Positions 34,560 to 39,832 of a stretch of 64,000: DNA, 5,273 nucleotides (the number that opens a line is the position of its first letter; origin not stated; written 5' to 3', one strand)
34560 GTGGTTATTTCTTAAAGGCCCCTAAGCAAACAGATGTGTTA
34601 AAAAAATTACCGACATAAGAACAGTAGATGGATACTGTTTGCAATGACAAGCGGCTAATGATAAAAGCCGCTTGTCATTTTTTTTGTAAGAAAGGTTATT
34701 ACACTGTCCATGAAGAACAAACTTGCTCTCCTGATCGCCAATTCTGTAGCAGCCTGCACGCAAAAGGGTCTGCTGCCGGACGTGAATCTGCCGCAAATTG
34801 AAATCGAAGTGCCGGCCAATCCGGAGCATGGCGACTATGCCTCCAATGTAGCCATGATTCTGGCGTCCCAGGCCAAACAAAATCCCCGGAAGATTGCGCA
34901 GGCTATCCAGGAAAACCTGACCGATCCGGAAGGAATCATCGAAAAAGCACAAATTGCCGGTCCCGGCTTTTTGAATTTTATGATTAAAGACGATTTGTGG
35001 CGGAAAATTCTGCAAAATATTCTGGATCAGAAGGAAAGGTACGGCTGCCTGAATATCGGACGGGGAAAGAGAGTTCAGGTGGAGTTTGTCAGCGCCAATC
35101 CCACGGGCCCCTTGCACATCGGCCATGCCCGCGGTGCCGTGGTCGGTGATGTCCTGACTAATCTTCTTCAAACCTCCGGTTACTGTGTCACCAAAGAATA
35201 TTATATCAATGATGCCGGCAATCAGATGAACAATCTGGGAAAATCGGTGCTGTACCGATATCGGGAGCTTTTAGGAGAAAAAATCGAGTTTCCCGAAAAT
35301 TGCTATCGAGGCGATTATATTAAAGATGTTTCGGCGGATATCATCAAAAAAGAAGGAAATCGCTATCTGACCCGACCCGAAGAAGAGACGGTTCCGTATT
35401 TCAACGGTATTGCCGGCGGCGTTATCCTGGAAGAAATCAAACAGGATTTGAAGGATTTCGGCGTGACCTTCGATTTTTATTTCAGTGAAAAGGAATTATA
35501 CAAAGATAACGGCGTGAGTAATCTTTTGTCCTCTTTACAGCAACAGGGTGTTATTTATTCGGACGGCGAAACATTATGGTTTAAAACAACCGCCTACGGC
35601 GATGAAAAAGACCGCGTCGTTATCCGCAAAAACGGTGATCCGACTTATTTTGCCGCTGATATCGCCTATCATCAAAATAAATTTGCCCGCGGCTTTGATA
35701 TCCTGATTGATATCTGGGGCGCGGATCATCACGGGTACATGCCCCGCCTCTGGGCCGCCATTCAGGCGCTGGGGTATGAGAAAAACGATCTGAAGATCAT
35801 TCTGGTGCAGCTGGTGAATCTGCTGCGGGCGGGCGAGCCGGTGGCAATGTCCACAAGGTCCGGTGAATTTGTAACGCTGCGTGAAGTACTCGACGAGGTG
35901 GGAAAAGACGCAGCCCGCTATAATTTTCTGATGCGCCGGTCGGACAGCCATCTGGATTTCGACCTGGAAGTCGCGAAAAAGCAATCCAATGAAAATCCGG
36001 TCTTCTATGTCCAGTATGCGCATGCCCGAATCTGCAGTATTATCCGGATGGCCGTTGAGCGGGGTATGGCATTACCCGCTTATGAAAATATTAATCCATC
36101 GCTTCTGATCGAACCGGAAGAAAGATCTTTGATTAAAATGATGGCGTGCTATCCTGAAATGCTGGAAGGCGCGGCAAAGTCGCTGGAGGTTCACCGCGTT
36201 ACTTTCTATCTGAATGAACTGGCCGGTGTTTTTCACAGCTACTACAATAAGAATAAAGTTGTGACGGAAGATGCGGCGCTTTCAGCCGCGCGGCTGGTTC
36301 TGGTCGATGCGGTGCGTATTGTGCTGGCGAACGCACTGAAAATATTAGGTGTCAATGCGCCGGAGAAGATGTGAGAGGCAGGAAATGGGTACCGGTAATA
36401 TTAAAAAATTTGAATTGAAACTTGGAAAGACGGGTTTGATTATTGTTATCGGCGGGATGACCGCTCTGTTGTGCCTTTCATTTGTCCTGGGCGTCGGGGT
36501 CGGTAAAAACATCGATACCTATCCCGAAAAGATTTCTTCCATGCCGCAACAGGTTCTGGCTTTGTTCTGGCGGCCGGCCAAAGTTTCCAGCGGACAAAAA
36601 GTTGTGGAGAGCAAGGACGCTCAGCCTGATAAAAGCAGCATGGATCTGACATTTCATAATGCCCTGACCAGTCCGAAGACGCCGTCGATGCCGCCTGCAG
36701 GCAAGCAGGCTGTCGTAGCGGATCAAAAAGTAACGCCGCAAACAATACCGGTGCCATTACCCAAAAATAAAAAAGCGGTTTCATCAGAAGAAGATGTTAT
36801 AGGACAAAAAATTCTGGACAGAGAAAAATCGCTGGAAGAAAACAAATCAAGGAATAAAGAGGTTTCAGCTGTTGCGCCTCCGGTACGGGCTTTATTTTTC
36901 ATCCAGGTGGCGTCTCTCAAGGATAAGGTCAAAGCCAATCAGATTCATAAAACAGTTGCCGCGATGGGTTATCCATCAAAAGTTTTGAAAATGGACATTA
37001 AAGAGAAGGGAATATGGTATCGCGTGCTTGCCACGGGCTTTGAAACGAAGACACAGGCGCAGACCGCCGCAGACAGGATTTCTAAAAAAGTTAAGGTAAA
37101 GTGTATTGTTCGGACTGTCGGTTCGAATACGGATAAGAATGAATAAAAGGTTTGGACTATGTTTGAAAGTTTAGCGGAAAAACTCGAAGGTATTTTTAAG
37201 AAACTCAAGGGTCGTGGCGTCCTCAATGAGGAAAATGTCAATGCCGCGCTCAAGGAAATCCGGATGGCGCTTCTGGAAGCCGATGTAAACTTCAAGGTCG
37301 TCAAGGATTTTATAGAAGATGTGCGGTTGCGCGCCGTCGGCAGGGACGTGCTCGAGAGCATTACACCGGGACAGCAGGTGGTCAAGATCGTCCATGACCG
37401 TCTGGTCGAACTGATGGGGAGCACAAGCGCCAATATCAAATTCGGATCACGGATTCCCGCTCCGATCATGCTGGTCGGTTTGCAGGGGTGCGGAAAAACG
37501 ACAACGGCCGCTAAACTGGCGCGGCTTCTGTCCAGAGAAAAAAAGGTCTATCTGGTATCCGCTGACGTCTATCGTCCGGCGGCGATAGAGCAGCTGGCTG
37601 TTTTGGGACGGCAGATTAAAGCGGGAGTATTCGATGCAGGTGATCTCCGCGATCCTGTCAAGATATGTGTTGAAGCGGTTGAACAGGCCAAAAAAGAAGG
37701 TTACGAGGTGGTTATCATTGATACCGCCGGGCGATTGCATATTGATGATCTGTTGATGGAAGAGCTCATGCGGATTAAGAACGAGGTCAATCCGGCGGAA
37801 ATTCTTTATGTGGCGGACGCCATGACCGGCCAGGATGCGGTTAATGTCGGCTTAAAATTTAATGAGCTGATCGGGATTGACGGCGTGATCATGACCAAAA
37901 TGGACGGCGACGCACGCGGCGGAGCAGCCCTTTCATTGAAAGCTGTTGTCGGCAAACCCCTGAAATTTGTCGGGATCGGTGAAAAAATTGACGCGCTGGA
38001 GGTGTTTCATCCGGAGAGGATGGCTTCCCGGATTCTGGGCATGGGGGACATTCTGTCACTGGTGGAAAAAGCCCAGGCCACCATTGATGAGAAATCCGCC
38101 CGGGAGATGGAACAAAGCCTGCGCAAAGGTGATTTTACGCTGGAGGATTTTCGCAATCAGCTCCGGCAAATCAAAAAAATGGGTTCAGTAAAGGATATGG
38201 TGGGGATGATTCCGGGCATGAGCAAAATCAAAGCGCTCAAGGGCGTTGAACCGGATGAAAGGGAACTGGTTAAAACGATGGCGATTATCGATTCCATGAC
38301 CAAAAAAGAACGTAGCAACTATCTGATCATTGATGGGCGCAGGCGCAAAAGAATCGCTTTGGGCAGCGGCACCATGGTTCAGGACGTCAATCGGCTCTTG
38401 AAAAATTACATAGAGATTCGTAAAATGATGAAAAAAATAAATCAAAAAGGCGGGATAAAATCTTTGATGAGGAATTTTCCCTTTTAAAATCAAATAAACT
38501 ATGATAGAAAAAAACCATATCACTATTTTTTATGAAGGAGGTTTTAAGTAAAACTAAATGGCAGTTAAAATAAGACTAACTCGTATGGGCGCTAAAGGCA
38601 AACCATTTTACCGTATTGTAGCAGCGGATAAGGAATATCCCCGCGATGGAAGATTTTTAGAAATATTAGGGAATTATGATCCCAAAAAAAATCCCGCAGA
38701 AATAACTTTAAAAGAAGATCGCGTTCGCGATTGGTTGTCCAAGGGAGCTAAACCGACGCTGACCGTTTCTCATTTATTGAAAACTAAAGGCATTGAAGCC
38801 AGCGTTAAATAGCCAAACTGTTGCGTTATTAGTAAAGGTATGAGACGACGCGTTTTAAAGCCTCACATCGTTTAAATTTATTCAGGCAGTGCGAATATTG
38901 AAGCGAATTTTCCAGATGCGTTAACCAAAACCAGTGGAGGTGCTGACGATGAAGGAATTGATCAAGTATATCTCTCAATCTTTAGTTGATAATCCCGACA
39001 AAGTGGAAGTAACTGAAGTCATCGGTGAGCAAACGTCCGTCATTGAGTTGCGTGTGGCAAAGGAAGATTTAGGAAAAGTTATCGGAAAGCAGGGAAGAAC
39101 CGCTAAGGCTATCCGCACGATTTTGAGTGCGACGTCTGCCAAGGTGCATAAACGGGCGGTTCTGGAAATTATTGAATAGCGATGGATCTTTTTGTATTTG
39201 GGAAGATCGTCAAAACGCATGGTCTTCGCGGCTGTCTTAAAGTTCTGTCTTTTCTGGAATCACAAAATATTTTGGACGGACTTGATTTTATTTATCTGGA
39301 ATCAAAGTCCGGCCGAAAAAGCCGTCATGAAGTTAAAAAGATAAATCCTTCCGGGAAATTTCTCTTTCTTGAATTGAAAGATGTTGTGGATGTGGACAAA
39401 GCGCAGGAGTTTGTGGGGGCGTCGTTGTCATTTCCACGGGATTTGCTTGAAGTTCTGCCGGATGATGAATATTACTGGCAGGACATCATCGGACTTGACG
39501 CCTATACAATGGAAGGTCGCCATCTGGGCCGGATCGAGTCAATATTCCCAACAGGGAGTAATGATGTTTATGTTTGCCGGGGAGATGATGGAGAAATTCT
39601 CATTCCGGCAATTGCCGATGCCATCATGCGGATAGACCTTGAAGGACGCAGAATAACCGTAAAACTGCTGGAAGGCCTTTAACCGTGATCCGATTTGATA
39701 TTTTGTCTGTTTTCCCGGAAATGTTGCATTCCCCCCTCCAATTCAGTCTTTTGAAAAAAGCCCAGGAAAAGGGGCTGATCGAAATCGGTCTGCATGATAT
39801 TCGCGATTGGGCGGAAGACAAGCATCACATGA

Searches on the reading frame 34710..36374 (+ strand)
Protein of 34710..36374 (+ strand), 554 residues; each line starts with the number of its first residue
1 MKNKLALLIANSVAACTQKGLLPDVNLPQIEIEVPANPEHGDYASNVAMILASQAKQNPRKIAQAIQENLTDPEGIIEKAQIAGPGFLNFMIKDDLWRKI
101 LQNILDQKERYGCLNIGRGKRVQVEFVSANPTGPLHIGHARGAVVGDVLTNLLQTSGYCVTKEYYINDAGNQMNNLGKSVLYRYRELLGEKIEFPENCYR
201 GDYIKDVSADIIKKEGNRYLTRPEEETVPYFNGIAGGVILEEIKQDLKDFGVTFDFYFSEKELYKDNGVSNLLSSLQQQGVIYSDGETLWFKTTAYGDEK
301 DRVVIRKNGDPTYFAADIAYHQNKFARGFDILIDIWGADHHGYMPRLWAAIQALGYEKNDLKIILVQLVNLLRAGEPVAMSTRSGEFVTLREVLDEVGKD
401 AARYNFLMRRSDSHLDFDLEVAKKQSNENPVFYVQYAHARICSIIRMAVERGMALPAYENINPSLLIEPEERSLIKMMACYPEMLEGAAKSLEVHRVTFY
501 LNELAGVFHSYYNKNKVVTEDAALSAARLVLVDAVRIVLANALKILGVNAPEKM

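Call 48: search_protein_families(library=pfam, proteins=[window:34710-36374:+], max_evalue=0.00001)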
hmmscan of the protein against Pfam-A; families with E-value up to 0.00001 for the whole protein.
window:34710-36374:+ (554 aa): 4 families
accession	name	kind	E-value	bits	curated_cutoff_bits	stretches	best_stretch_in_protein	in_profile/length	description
PF05746.21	DALR_1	-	8.4e-35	119.8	22.3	1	434-554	1-117/117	DALR anticodon binding domain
PF00750.26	tRNA-synt_1d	-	1.4e-25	90.4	23.3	1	101-402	2-303/349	tRNA synthetases class I (R), catalytic domain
PF03485.21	Arg_tRNA_synt_N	-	2.2e-25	89.5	21.5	1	8-91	6-84/85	Arginyl tRNA synthetase N terminal domain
PF09334.17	tRNA-synt_1g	-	1.1e-07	31.4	20.1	0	241-295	72-126/391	tRNA synthetases class I (M)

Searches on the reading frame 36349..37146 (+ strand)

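Call 48: search_protein_families(library=pfam, proteins=[window:36349-37146:+], max_evalue=0.00001)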
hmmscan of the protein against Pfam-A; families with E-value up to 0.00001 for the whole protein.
window:36349-37146:+ (265 aa): 1 family
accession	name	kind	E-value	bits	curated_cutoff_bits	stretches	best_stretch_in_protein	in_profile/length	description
PF05036.18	SPOR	-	6.4e-11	42.9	21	1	183-256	5-76/76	SPOR domain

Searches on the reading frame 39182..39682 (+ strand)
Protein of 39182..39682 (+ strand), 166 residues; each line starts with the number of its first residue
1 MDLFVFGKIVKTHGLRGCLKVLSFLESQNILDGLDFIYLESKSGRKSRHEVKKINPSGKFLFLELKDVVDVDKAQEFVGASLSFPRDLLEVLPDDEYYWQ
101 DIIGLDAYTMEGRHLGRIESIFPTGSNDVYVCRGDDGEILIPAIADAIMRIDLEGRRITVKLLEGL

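Call 48: search_protein_families(library=pfam, proteins=[window:39182-39682:+], max_evalue=0.00001)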
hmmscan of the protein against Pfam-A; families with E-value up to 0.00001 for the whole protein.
window:39182-39682:+ (166 aa): 3 families
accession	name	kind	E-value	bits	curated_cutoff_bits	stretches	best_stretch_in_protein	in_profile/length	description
PF01782.24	RimM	-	5.4e-16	59.1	23.5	1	6-87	2-83/84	RimM N-terminal domain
PF24986.1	PRC_RimM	-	3.4e-13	49.5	27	1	99-166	1-69/69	RimM PRC barrel domain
PF05239.21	PRC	-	2.6e-09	37.4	21.2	1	95-165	2-76/78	PRC-barrel domain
